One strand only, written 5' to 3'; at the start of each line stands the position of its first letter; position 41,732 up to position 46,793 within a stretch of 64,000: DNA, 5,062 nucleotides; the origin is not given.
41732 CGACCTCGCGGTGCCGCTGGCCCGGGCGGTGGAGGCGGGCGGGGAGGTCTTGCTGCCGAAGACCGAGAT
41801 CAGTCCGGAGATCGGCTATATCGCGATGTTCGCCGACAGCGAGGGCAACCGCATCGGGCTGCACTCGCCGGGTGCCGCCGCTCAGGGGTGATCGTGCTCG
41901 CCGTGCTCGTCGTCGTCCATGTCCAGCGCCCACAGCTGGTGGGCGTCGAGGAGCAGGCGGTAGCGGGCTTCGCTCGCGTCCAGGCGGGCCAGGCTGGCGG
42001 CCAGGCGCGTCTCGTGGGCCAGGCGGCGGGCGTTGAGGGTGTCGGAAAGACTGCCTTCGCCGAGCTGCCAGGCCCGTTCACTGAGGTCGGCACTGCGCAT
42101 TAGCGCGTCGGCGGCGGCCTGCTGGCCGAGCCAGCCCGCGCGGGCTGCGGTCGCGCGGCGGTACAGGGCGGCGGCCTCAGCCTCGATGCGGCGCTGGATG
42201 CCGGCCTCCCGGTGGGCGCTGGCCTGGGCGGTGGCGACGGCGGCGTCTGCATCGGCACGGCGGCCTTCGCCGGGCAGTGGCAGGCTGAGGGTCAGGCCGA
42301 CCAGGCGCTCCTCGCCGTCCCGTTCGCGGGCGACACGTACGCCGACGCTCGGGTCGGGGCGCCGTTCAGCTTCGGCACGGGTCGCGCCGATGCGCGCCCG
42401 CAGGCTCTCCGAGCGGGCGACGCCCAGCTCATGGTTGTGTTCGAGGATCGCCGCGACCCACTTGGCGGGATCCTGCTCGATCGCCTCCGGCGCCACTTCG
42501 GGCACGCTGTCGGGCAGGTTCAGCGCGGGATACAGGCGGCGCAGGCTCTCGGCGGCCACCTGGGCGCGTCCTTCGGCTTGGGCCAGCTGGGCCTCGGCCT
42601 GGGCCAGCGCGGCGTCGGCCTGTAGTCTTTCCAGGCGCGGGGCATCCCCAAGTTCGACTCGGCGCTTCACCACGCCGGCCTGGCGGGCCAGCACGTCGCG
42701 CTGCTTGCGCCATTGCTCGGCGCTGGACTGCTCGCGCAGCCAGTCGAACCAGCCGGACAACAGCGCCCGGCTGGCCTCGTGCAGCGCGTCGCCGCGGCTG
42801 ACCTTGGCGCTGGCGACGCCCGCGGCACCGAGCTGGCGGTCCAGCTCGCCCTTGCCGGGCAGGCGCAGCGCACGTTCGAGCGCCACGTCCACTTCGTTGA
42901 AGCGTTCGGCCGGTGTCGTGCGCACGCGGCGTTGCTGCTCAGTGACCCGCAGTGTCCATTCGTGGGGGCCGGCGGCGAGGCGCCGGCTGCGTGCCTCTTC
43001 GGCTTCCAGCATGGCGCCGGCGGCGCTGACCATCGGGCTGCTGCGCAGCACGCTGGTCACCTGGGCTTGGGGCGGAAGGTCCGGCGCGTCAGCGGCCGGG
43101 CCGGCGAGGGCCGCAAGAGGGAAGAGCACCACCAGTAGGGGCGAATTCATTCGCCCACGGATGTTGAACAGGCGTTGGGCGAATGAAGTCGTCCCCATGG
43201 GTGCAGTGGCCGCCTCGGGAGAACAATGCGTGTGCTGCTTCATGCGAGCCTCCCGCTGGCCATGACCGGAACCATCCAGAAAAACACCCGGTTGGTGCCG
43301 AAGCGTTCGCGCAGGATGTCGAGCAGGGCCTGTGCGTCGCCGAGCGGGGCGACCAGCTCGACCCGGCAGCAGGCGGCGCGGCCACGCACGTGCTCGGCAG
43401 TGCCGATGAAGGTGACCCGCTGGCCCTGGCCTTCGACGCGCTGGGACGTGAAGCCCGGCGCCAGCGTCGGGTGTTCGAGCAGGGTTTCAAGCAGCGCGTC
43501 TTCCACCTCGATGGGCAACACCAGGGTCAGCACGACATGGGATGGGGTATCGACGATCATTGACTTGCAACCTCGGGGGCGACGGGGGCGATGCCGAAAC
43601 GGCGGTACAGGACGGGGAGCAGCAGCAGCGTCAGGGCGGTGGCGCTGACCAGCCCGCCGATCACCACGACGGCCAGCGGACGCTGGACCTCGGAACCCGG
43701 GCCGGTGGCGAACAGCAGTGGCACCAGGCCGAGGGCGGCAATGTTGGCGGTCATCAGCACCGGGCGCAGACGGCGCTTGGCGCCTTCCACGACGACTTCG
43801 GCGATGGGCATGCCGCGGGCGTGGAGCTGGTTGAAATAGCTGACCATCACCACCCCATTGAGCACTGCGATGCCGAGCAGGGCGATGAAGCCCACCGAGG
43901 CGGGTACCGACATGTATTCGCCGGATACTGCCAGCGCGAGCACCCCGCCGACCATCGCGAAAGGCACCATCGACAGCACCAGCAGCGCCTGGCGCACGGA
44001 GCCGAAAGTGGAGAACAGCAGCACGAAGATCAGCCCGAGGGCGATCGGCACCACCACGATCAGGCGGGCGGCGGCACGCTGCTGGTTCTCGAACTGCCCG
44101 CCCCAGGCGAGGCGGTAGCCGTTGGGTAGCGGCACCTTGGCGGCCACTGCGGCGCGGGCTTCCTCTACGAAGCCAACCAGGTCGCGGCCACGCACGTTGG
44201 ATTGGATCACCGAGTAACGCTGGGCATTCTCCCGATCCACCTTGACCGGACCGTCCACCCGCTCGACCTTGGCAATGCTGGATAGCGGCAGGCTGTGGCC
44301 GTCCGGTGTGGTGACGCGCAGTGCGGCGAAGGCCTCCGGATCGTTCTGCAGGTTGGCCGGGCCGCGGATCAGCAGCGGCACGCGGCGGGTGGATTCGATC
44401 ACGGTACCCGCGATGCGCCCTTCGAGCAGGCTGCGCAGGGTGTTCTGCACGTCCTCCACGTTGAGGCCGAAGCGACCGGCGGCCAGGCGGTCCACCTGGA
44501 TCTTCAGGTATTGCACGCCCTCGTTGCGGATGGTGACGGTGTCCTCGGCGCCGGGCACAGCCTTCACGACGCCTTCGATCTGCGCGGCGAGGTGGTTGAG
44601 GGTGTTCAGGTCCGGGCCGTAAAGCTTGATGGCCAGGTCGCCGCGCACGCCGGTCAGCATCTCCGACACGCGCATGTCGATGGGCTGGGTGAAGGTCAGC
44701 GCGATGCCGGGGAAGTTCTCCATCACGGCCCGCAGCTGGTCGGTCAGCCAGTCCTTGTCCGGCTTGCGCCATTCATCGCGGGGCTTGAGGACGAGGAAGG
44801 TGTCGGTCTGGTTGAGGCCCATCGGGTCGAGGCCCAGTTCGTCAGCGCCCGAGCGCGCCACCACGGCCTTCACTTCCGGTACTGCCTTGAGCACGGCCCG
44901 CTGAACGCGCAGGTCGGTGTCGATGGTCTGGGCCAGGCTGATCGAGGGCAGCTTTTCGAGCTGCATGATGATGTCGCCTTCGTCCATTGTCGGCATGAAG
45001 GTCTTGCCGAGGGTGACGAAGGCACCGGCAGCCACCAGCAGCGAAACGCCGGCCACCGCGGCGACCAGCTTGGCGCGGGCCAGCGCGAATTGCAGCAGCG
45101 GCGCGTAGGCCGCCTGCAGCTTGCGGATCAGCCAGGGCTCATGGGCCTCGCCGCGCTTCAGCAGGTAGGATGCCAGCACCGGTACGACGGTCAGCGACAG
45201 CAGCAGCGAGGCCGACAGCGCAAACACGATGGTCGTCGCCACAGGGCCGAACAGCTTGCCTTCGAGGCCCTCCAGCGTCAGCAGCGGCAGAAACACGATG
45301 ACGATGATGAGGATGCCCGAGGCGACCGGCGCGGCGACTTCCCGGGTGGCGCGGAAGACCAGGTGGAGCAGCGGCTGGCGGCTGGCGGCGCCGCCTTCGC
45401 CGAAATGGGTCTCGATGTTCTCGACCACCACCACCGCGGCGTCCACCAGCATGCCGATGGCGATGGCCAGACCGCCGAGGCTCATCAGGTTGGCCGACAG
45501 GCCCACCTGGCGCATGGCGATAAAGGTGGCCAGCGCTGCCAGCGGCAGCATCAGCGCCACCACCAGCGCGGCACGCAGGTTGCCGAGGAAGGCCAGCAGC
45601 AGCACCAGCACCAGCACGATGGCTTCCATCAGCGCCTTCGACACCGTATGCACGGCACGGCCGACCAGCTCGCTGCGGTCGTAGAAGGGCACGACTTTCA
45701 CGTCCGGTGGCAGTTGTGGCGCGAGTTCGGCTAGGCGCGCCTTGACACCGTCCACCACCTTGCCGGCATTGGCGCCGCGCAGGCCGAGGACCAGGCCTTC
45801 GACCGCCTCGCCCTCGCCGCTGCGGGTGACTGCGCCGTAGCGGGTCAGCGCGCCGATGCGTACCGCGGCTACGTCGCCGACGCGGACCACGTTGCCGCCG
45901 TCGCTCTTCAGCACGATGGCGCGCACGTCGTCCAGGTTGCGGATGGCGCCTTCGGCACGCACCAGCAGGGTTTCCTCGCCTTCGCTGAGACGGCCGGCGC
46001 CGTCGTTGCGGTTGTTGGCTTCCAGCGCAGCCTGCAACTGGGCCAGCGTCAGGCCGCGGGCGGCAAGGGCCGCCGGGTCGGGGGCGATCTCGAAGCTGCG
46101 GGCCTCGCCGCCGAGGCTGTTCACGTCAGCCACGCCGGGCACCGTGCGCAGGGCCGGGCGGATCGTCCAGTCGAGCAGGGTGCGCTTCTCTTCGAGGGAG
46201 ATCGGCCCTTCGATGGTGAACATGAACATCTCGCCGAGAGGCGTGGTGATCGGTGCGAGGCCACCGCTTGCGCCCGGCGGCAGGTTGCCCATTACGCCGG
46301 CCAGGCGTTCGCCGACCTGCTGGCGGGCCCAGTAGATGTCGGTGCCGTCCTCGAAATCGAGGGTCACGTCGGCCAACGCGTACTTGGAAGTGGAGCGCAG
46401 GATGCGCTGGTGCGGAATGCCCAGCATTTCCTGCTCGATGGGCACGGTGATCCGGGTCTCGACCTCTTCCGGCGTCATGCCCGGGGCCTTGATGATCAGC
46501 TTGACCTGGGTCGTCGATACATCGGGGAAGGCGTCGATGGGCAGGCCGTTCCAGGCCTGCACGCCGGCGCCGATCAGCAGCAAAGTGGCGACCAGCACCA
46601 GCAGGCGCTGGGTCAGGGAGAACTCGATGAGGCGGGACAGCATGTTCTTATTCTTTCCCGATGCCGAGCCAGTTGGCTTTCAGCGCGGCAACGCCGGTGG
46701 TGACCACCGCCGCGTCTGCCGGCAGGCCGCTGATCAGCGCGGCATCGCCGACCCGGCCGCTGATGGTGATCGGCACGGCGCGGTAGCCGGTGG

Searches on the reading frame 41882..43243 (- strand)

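Call 68: search_protein_families(library=pfam, proteins=[window:41882-43243:-], max_evalue=0.00001)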
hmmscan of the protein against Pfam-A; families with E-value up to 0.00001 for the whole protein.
window:41882-43243:- (453 aa): 1 family
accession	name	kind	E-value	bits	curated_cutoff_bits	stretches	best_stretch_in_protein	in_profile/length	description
PF02321.23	OEP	-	4.1e-19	69.6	22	1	261-431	3-183/187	Outer membrane efflux protein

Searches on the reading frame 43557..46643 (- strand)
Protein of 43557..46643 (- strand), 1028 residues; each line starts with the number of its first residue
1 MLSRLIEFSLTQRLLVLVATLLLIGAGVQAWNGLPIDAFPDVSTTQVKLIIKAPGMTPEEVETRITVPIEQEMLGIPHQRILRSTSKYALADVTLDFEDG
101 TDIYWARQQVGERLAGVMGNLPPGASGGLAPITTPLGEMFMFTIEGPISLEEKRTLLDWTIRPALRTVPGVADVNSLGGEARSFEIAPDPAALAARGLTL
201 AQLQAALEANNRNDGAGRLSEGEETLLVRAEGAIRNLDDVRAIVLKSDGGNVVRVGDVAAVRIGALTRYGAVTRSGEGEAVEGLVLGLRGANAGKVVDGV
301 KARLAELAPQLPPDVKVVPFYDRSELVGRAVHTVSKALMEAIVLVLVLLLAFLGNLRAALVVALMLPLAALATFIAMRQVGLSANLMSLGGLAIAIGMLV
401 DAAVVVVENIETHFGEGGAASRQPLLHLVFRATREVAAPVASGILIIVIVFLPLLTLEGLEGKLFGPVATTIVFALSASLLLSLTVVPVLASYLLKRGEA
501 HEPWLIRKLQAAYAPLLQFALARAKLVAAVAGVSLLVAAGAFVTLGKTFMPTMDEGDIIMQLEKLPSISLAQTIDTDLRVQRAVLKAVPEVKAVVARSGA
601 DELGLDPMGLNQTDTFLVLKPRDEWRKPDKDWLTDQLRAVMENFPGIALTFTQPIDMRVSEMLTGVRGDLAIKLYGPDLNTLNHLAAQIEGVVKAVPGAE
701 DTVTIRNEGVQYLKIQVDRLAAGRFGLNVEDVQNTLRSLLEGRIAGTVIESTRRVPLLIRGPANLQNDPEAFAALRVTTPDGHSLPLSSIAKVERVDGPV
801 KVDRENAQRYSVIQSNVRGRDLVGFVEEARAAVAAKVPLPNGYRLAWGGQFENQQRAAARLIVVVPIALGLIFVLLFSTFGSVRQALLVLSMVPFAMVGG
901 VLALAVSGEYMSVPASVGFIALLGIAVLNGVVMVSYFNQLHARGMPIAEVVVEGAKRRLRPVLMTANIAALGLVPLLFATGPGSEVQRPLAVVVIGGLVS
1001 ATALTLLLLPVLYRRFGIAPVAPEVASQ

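Call 68: search_protein_families(library=pfam, proteins=[window:43557-46643:-], max_evalue=0.00001)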
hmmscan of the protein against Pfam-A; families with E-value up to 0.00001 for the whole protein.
window:43557-46643:- (1028 aa): 1 family
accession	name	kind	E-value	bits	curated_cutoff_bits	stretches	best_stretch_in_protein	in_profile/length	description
PF00873.25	ACR_tran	-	3.7e-302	1005.3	28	1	6-1015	2-1019/1021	AcrB/AcrD/AcrF family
